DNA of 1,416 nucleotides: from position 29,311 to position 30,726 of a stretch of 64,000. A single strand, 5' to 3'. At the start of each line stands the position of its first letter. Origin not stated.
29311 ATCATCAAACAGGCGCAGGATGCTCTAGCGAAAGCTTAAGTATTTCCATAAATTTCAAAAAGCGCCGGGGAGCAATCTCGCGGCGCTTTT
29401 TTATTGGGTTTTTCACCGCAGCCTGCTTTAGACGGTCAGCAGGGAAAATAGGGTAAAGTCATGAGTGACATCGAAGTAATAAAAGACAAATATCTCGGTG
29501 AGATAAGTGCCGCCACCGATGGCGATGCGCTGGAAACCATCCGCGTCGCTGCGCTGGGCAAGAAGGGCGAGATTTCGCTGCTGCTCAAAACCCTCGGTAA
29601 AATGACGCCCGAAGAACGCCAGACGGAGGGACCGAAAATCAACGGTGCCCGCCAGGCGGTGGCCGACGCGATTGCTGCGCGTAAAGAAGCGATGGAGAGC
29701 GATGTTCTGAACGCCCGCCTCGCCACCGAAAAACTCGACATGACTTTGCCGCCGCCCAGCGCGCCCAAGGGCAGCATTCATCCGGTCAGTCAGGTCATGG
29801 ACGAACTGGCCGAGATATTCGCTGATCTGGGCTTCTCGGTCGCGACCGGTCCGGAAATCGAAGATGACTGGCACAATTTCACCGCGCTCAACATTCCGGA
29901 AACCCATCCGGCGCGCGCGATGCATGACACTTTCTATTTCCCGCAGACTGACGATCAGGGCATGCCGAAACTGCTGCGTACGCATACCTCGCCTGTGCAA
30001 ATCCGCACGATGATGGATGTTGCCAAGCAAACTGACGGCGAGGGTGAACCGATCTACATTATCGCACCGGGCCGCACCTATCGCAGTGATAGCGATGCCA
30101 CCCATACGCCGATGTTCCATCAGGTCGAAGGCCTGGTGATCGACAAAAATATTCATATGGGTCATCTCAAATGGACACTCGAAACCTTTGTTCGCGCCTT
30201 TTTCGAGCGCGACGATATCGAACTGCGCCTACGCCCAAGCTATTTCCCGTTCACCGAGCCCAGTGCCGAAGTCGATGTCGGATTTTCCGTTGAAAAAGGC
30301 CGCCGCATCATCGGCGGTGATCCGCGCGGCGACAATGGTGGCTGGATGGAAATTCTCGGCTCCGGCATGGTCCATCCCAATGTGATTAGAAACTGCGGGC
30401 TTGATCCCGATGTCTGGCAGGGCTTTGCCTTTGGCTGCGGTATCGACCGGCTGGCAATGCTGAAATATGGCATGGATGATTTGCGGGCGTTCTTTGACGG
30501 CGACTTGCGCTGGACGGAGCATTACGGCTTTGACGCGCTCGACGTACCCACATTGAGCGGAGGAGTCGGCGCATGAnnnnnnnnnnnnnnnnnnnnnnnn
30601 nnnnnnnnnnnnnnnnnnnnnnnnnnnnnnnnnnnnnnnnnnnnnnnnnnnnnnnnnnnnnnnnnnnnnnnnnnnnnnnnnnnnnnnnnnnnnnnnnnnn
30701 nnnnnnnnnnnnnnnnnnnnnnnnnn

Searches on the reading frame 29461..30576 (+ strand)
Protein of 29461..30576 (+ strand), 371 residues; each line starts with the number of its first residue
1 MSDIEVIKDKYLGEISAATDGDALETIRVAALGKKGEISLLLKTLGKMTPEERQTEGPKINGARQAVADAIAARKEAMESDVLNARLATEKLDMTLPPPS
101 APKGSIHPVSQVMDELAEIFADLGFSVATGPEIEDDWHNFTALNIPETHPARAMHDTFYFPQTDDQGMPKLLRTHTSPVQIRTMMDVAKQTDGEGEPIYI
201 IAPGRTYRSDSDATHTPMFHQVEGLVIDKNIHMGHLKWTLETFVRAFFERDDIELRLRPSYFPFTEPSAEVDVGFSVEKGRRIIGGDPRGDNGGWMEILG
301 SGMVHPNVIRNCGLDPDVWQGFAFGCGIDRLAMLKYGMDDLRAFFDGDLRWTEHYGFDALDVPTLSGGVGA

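Call 65: search_protein_families(library=pfam, proteins=[window:29461-30576:+], max_evalue=0.0001)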
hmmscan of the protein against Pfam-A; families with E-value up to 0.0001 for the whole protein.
window:29461-30576:+ (371 aa): 2 families
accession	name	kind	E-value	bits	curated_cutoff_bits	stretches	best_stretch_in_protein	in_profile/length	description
PF01409.25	tRNA-synt_2d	-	1.8e-96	322.8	19.8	1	92-354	2-245/246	tRNA synthetases class II core domain (F)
PF02912.23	Phe_tRNA-synt_N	-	4.2e-21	75.1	22.3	1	20-87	2-69/69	Aminoacyl tRNA synthetase class II, N-terminal domain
